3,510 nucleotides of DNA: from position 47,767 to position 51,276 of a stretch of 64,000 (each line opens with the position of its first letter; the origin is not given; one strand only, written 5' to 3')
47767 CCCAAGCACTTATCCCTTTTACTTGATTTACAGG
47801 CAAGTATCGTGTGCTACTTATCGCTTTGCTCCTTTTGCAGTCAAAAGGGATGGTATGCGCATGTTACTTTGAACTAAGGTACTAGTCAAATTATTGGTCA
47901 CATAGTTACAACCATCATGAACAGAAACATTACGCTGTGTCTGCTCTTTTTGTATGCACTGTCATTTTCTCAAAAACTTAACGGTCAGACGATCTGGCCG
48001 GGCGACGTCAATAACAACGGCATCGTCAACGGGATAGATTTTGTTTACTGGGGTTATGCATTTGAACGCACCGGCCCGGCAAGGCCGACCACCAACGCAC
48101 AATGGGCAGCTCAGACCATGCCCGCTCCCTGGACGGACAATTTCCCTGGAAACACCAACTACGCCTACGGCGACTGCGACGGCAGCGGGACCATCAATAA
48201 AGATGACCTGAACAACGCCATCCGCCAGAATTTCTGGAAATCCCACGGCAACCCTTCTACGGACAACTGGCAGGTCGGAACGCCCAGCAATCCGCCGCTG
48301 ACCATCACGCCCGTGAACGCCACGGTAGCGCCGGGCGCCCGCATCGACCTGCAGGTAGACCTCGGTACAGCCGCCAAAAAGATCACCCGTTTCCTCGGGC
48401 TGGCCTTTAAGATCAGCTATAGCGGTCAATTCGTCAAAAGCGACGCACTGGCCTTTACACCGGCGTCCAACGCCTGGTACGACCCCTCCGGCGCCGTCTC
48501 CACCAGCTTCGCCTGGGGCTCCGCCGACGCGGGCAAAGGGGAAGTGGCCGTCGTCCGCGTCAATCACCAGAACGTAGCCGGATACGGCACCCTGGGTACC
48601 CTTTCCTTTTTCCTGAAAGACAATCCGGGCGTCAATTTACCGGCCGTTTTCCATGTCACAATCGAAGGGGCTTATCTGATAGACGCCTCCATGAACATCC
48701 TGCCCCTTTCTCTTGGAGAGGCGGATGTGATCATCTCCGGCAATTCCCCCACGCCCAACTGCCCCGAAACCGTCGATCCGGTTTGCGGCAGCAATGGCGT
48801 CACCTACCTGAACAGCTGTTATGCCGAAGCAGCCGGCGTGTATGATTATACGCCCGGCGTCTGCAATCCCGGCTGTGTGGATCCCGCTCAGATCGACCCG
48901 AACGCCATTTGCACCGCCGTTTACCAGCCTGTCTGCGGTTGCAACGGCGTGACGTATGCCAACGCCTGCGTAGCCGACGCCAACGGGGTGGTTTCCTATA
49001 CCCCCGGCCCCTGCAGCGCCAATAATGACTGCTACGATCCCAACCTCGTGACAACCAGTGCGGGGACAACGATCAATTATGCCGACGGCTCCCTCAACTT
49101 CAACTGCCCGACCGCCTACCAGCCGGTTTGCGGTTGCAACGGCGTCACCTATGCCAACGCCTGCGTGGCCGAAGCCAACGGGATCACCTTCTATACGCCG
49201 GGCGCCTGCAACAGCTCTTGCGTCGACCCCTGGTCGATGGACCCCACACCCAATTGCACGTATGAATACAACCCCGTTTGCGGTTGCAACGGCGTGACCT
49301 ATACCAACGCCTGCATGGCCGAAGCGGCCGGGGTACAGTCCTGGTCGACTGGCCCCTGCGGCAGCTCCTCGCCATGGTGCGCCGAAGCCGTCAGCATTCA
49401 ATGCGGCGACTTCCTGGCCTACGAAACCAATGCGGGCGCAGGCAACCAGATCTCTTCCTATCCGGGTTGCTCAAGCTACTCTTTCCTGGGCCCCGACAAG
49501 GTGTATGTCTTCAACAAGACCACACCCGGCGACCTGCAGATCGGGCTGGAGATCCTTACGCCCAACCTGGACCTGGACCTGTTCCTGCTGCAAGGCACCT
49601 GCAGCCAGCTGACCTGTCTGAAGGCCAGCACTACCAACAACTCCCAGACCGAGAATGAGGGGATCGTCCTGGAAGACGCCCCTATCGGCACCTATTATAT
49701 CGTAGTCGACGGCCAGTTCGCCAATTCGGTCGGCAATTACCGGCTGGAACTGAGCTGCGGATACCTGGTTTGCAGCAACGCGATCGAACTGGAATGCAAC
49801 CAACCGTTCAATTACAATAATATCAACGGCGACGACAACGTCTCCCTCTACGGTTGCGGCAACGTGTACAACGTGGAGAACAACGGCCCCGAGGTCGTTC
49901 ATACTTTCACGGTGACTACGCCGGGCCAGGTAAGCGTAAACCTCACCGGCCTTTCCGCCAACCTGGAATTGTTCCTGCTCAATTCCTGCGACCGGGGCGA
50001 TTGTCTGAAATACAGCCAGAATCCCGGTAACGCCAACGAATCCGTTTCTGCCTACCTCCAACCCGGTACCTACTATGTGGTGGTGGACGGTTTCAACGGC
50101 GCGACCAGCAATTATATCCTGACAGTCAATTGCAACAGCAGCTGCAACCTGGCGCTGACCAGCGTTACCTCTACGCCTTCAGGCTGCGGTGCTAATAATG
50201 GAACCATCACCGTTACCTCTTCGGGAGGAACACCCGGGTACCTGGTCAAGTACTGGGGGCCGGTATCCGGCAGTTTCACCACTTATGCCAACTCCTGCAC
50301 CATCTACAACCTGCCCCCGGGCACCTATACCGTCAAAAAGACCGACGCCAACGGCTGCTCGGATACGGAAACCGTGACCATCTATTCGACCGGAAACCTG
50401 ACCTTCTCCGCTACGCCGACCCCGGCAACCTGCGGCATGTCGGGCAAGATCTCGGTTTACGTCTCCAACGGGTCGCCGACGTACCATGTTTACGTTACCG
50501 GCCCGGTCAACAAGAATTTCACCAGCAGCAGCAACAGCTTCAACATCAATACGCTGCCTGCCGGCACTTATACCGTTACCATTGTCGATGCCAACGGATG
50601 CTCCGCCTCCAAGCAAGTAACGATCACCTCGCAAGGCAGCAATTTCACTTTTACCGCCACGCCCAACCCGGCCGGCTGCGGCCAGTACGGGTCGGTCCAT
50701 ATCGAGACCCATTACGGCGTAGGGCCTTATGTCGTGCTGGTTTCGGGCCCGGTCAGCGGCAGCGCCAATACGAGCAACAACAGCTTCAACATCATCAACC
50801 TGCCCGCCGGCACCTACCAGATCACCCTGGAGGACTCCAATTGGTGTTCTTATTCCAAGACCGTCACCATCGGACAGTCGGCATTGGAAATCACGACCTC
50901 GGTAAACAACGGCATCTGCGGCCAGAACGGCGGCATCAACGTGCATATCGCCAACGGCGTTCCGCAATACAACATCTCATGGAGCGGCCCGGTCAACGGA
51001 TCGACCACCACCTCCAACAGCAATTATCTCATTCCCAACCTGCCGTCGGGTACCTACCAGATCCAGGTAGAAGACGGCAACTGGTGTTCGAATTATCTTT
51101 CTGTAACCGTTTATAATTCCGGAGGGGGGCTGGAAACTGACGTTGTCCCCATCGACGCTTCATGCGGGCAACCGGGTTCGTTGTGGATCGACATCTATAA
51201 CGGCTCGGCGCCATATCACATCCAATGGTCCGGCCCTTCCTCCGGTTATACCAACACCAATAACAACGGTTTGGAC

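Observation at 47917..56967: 3016-aa T9SS cargo combining four Kazal modules, 20 SprB repeats, and both cohesin-like and dockerin-like modules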

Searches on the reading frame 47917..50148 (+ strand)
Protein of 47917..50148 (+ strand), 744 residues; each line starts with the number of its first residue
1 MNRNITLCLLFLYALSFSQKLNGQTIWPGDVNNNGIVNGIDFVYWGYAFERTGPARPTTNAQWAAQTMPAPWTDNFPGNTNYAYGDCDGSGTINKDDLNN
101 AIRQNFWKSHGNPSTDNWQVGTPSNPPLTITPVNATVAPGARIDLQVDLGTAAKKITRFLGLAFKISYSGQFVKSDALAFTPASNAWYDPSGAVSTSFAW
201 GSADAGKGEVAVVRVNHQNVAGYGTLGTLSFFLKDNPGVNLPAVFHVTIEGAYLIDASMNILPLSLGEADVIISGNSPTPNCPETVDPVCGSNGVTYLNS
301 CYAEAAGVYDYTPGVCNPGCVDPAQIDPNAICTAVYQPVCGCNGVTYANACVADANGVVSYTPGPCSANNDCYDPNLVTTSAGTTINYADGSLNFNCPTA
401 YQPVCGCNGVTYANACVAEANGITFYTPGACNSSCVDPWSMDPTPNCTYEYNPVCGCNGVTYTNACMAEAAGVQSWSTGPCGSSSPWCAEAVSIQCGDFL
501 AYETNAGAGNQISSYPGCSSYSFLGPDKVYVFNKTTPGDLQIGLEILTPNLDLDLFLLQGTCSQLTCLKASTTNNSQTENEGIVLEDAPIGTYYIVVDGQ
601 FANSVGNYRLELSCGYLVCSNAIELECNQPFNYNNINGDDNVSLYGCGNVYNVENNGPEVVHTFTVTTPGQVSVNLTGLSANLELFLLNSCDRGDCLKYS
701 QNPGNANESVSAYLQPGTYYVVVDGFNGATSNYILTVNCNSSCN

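Call 16: find_homologous_proteins(query=window:47917-50148:+, max_evalue=0.00001)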
Query seq(744 aa) (744 aa): 52 proteins with E <= 0.00001 among 8000 candidates.
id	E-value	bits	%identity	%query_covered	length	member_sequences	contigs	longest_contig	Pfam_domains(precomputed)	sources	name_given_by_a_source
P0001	4.1e-255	867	53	97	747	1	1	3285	PF04151.22,PF07648.21,PF00050.27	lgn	-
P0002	1.7e-247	842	52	99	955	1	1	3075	PF04151.22,PF00404.25,PF07648.21,PF00050.27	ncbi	ncbi:MAG: hypothetical protein D6772_16245, partial [Bacteroidetes bacterium]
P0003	7.9e-245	833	53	97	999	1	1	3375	PF04151.22,PF00404.25,PF07648.21,PF00050.27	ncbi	ncbi:MAG: Kazal-type serine protease inhibitor domain-containing protein, partial [Bacteroidota bact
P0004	7.6e-244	830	52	97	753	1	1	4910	PF04151.22,PF00404.25,PF07648.21,PF00050.27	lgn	-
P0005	2.8e-221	755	52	90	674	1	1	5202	PF07648.21,PF00050.27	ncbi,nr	ncbi:MAG: hypothetical protein KDC54_07130, partial [Lewinella sp.]|nr:hypothetical protein [Lewinel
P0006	1.0e-192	661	45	99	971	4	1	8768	PF04151.22,PF13620.13,PF07648.21,PF00050.27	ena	-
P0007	1.2e-187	644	62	62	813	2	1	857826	PF13573.13,PF04151.22,PF07648.21,PF00050.27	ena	-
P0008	4.8e-187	642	61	64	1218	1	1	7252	PF07495.20,PF23623.2,PF17802.8,PF23193.2,PF13620.13,PF06832.19,PF07648.21,PF17210.10,PF00050.27,PF13715.13,PF13573.13,PF04151.22,PF11008.15,PF18962.8,PF24421.2,PF09430.17,PF22904.4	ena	-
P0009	2.4e-181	623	58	67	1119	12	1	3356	PF13715.13,PF04151.22,PF18962.8,PF24421.2,PF13620.13,PF07648.21,PF09430.17,PF22904.4,PF00050.27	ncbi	ncbi:MAG: Kazal-type serine protease inhibitor domain-containing protein, partial [Bacteroidota bact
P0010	2.2e-169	584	56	62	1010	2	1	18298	PF07495.20,PF04151.22,PF18962.8,PF14686.13,PF13620.13,PF07648.21,PF00050.27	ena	-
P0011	6.5e-169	582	59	62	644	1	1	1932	PF04151.22,PF07648.21,PF00050.27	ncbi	ncbi:MAG: Kazal-type serine protease inhibitor domain-containing protein, partial [Bacteroidota bact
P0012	2.3e-153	531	45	80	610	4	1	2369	PF21287.4,PF07648.21,PF00050.27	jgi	jgi:hypothetical protein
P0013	1.4e-130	455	41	76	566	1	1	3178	PF00404.25,PF07648.21,PF00050.27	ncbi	ncbi:MAG: Kazal-type serine protease inhibitor domain-containing protein, partial [Bacteroidota bact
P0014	1.8e-115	405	46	26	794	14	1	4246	PF18962.8,PF07648.21,PF00050.27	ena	-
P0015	4.0e-103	365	39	67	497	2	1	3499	PF00404.25,PF07648.21,PF00050.27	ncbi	ncbi:MAG: Kazal-type serine protease inhibitor [Bacteroidota bacterium]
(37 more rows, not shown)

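Call 17: find_related_loci(query=window:47917-50148:+, collection=genome_contigs, flank=10000)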
Query seq(744 aa) (744 aa) in genome_contigs; peptide patterns used: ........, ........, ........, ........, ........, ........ (x = any residue, [..] = any of these).
143 stretches matched a pattern; 108 encode a relative of the query (tblastn E <= 1e-3); the best 80 are kept; 79 distinct loci.
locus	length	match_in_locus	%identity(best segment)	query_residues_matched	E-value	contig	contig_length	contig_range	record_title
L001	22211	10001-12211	59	9-744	0e+0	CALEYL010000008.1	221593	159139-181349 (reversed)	MAG TPA_asm: uncultured Saprospiraceae bacterium isolate SRR6227243_bin.63_CONCOCT_v1.1_MAG genome assembly, contig: ERZ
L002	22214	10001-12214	58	9-744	0e+0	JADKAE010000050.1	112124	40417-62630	MAG: Saprospiraceae bacterium isolate Lyne_18-Q3-R50-59_MAXAC.376 tig01431220-10-1124250, whole genome shotgun sequence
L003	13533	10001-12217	58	10-744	0e+0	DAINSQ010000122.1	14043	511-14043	MAG TPA_asm: Saprospiraceae bacterium isolate CTOTU46442 NODE_575_length_14043_cov_6.882399, whole genome shotgun sequen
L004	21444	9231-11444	58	9-744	0e+0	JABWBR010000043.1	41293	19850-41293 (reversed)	MAG: Saprospiraceae bacterium isolate MAG_35 scaffold_764, whole genome shotgun sequence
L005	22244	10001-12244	56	1-744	0e+0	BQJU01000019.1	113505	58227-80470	MAG: Saprospiraceae bacterium DHS20C18 DNA, sequence019, whole genome shotgun sequence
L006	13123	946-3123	59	19-743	0e+0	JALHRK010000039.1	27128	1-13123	MAG: Saprospiraceae bacterium isolate maxbin.128_sub c_000000007696, whole genome shotgun sequence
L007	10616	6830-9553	54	1-744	0e+0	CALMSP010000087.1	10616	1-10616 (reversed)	MAG TPA_asm: uncultured Saprospiraceae bacterium isolate SRR2107179_bin.44_CONCOCT_v1.1_MAG genome assembly, contig: ERZ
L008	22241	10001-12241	58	1-744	0e+0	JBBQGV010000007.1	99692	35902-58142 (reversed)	MAG: Chitinophagales bacterium isolate Co_metawrap_942 Cmw_942_k141_23391303_length_99692_cov_16.9994, whole genome shot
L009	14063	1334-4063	54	1-744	0e+0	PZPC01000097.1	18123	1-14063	MAG: Bacteroidetes bacterium isolate Spr20G08_bin78 NODE_2246_length_18123_cov_238.141, whole genome shotgun sequence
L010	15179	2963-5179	52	6-744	0e+0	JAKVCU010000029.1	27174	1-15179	MAG: Saprospiraceae bacterium isolate ALOHA_ZT_62 ZT-Saprospiraceae-3_29, whole genome shotgun sequence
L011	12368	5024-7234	52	6-744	0e+0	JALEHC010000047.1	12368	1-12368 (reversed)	MAG: Saprospiraceae bacterium isolate HH_bin16 k97_5831, whole genome shotgun sequence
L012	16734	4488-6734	55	1-744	0e+0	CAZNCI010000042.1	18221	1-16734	MAG TPA_asm: uncultured Saprospiraceae bacterium isolate SRP163575_co1_370 genome assembly, contig: NODE_6446_length_182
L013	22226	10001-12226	51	1-744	0e+0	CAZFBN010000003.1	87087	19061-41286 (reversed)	MAG TPA_asm: uncultured Saprospiraceae bacterium isolate binchicken_co58_158 genome assembly, contig: NODE_199_length_87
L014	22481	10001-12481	47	9-744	0e+0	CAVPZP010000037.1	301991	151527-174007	MAG: Lewinellaceae bacterium isolate MFD03250.bin.2.16 genome assembly, contig: contig_1924, whole genome shotgun sequen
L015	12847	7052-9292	58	1-744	0e+0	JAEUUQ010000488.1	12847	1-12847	MAG: Saprospiraceae bacterium isolate new MAG-359 k141_3161554, whole genome shotgun sequence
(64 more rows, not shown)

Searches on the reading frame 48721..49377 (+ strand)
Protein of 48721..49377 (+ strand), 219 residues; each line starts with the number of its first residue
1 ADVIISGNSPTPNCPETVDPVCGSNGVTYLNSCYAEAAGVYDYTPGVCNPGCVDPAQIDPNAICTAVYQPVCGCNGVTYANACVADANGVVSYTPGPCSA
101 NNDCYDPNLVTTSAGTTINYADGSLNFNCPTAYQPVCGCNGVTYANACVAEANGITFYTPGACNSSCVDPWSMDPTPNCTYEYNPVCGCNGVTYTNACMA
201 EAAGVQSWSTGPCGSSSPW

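Call 7: search_protein_families(library=pfam, proteins=[window:48721-49377:+], max_evalue=1)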
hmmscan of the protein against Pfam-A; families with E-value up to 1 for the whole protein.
seq(219 aa): 4 families
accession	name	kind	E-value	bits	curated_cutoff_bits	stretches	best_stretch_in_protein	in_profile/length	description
PF00050.26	Kazal_1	-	9.9e-27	93.1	21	4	13-33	8-28/49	Kazal-type serine protease inhibitor domain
PF07648.20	Kazal_2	-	1.6e-23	83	22.8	4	12-34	4-30/48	Kazal-type serine protease inhibitor domain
PF21287.3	Kazal_CFAI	-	2.7e-05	24.9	27.7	2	14-37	7-30/46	Complement factor I, KAZAL domain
PF04324.20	Fer2_BFD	-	0.0057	17.4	26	0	186-195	2-11/50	BFD-like [2Fe-2S] binding domain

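Call 13: search_solved_structures(query=window:48721-49377:+, max_evalue=0.01, show_alignments=3)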
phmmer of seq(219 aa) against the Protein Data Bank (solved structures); distinct sequences matched with E-value up to 0.01: 45.
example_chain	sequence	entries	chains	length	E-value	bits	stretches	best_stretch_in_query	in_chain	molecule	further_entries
1yu6_C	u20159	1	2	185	7.1e-12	48.7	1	62-207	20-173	Ovomucoid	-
1an1_I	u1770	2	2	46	2.3e-07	34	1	129-166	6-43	TRYPTASE INHIBITOR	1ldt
2kmo_A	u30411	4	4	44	3.1e-07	33.6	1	129-165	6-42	Leech-derived tryptase inhibitor C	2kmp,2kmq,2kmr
3qtl_D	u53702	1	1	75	5.3e-07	32.8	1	129-199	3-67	Kazal-type serine protease inhibitor SPI-1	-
1tbq_R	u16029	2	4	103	1.3e-06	31.5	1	128-207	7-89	RHODNIIN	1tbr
1y1c_A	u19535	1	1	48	4.5e-06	29.8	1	178-207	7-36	Elastase inhibitor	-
1y1b_A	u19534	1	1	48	7e-06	29.1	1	178-206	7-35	Elastase inhibitor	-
3pis_D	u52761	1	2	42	4.7e-05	26.4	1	178-206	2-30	Kazal-type serine protease inhibitor SPI-1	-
1sgy_I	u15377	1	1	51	5.5e-05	26.2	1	173-208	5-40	Ovomucoid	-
2m5x_A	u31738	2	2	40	7.7e-05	25.7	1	178-213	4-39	Silk protease inhibitor 2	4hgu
1tgs_I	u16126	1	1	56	9.2e-05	25.5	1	128-154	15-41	PANCREATIC SECRETORY TRYPSIN INHIBITOR (KAZAL TYPE)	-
2sgf_I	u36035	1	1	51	0.00015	24.7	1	173-208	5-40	Ovomucoid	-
1cgi_I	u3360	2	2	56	0.00017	24.6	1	177-200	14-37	PANCREATIC SECRETORY TRYPSIN INHIBITOR (KAZAL TYPE) VARIANT 3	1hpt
2nu1_I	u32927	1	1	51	0.00021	24.2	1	173-208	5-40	Ovomucoid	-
2gkt_I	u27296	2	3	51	0.00026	24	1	173-207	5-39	Ovomucoid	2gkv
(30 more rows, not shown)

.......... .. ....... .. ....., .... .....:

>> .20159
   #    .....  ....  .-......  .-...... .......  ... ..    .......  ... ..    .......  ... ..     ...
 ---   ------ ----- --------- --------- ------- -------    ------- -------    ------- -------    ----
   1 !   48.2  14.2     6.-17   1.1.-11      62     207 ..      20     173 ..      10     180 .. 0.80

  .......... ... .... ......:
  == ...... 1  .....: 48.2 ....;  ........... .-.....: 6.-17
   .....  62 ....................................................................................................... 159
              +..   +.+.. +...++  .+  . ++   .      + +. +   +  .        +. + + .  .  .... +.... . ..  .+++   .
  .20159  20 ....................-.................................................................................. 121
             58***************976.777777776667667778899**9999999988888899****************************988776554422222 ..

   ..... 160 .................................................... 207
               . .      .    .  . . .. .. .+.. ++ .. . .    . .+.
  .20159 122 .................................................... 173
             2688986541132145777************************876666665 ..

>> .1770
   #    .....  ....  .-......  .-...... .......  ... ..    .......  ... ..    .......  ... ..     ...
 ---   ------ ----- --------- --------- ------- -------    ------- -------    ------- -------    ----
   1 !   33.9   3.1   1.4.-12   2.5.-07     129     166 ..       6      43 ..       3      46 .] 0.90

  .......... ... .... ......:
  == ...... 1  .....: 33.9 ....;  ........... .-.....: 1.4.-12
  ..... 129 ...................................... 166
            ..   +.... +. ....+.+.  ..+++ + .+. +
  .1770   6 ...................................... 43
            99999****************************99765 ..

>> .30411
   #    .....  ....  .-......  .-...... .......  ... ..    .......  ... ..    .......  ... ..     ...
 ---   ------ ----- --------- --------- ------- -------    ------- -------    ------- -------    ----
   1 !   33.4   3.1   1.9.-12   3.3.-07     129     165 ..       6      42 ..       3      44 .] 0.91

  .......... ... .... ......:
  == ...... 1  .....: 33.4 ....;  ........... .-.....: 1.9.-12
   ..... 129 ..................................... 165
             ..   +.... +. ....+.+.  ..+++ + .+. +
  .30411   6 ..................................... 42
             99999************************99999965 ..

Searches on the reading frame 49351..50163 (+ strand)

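Call 7: search_protein_families(library=pfam, proteins=[window:49351-50163:+], max_evalue=1)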
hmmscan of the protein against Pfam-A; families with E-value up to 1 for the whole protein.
seq(271 aa): 4 families
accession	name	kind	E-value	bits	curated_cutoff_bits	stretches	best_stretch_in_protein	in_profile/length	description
PF04151.21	PPC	-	3.2e-14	54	25.9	2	183-247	4-70/70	Bacterial pre-peptidase C-terminal domain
PF08884.16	Flagellin_D3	-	0.053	14.3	24.2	0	238-263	37-62/91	Flagellin D3 domain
PF23623.1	GBD_IRG7_N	-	0.11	13.2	27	0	230-259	61-91/95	IRG7 N-terminal galactose binding domain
PF00801.26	PKD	-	0.34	11.4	23.5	0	231-253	49-71/80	PKD domain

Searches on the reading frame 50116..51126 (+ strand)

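Call 7: search_protein_families(library=pfam, proteins=[window:50116-51126:+], max_evalue=1)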
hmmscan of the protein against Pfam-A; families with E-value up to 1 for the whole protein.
seq(337 aa): 27 families (the best 25 are shown)
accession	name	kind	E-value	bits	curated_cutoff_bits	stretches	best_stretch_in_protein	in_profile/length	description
PF13620.12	CarboxypepD_reg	-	7.5e-11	42.7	32.3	3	281-327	13-63/82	Carboxypeptidase regulatory-like domain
PF07495.19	Y_Y_Y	-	3.1e-10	40.3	26.6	2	297-319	23-45/65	Y_Y_Y domain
PF18962.6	Por_Secre_tail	-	3.9e-10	40.3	27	2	112-167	24-73/75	Secretion system C-terminal sorting domain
PF09430.16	EMC7_beta-sandw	-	1.1e-09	39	26.6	1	120-175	7-64/122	ER membrane protein complex subunit 7, beta-sandwich domain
PF08308.17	PEGA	-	4.6e-09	36.5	20.8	1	225-253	28-56/71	PEGA domain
PF24421.1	Ig_J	-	3.4e-08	34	29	0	293-320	57-84/104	Tip attachment protein J, Ig-like domain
PF13715.12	CarbopepD_reg_2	-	7e-08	32.8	32.2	2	280-319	12-51/88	CarboxypepD_reg-like domain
PF14686.12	fn3_3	-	1.5e-06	28.3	24.4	1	136-174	31-71/75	Polysaccharide lyase family 4, domain II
PF17802.7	SpaA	-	7.6e-06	26.4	23.1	0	53-78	35-61/91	Prealbumin-like fold domain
PF11008.14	DUF2846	-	1.4e-05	25.5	34.3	0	217-240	34-57/92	Protein of unknown function (DUF2846)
PF16967.11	TcfC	-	2.9e-05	24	29.4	0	139-157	33-51/68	E-set like domain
PF13573.12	SprB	-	8.5e-05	22.6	28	3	17-42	2-28/37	SprB repeat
PF16405.10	DUF5013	-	0.00016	22.3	28.5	0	283-325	45-87/149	Domain of unknown function (DUF5013)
PF17210.9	SdrD_B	-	0.00026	21.6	29.7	0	293-320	39-66/112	SdrD B-like domain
PF13860.13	FlgD_ig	-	0.00041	20.7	27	0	144-175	14-49/79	FlgD Ig-like domain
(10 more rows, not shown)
